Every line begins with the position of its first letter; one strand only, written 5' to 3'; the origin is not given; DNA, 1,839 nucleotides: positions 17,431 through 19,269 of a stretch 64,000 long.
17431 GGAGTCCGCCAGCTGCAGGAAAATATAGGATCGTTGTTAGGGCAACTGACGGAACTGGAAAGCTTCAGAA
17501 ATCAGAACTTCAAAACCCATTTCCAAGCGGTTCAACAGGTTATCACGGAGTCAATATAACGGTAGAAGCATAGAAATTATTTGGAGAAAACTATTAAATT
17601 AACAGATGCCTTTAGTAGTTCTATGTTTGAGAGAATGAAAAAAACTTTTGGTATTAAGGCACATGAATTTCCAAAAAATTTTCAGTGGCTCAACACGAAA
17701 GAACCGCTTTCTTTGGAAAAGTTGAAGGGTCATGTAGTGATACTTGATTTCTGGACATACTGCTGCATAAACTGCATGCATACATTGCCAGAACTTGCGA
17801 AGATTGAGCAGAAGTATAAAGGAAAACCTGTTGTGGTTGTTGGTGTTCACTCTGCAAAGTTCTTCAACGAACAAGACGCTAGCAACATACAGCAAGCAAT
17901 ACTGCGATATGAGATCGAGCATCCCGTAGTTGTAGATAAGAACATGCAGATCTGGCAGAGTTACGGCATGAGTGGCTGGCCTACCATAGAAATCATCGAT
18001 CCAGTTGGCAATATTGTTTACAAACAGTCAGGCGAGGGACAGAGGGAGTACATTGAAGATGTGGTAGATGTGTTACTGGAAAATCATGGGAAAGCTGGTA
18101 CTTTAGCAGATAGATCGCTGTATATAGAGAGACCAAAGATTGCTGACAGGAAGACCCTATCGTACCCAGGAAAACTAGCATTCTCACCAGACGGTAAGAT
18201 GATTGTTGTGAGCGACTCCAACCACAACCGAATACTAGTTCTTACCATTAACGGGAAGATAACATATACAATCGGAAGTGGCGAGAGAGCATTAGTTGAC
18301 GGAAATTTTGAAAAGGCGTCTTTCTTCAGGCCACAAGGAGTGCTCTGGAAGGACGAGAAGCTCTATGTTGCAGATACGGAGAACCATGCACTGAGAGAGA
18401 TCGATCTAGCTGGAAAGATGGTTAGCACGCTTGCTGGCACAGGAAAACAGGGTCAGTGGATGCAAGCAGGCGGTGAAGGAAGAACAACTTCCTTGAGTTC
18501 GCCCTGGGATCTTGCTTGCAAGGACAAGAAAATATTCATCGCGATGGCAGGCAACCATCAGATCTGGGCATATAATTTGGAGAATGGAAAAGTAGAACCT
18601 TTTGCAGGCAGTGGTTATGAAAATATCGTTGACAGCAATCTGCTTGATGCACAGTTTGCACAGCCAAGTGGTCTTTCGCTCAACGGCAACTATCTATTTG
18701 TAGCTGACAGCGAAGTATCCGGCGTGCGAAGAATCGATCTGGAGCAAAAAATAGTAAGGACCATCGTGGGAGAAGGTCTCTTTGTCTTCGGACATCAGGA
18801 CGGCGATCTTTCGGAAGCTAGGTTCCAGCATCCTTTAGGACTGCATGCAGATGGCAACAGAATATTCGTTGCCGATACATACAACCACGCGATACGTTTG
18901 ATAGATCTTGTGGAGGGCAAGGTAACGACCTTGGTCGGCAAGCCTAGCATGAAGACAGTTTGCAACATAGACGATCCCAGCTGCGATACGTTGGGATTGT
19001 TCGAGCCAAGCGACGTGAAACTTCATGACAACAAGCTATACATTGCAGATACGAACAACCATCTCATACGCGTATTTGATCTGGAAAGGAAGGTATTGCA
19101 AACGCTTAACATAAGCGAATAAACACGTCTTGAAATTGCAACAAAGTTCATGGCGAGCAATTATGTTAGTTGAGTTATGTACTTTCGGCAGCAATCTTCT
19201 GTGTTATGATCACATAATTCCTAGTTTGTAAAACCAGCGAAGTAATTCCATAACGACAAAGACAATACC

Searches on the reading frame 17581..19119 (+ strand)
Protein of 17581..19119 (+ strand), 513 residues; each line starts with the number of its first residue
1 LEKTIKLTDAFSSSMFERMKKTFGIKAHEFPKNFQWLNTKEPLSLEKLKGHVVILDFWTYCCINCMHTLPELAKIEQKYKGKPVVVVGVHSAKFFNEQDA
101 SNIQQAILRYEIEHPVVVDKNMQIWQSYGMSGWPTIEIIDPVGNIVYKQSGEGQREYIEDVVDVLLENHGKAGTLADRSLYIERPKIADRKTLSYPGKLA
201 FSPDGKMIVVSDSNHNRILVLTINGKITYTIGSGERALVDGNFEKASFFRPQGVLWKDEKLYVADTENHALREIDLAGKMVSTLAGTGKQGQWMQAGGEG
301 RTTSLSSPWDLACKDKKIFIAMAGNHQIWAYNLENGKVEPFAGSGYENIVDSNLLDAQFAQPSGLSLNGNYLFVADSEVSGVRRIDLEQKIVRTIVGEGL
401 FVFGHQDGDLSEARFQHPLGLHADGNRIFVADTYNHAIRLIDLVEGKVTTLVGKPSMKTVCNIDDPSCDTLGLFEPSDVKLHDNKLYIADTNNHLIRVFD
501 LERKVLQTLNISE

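Call 67: search_protein_families(library=pfam, proteins=[window:17581-19119:+], max_evalue=0.001)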
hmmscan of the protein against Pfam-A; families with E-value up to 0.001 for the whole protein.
window:17581-19119:+ (513 aa): 8 families
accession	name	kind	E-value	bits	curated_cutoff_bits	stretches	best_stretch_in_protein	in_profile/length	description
PF01436.27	NHL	-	7.4e-28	95.6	20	1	476-499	4-28/28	NHL repeat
PF13905.12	Thioredoxin_8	-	1.1e-15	58.1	27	1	51-145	2-94/94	Thioredoxin-like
PF00578.27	AhpC-TSA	-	4e-12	46.6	26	1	33-147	7-123/124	AhpC/TSA family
PF08534.16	Redoxin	-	5.7e-12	46.1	26.6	1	38-157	16-140/148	Redoxin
PF08450.18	SGL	-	2.4e-05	24.5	26.3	0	195-283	135-219/246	SMP-30/Gluconolactonase/LRE-like region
PF00085.26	Thioredoxin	-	4.3e-05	23.9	23.5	0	51-92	19-59/103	Thioredoxin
PF08309.17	LVIVD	-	0.00027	20.7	20.2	0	364-377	6-19/42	LVIVD repeat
PF21959.2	DUF6923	-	0.0003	21.1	27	0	303-348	125-174/234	Repeat of unknown function (DUF6923)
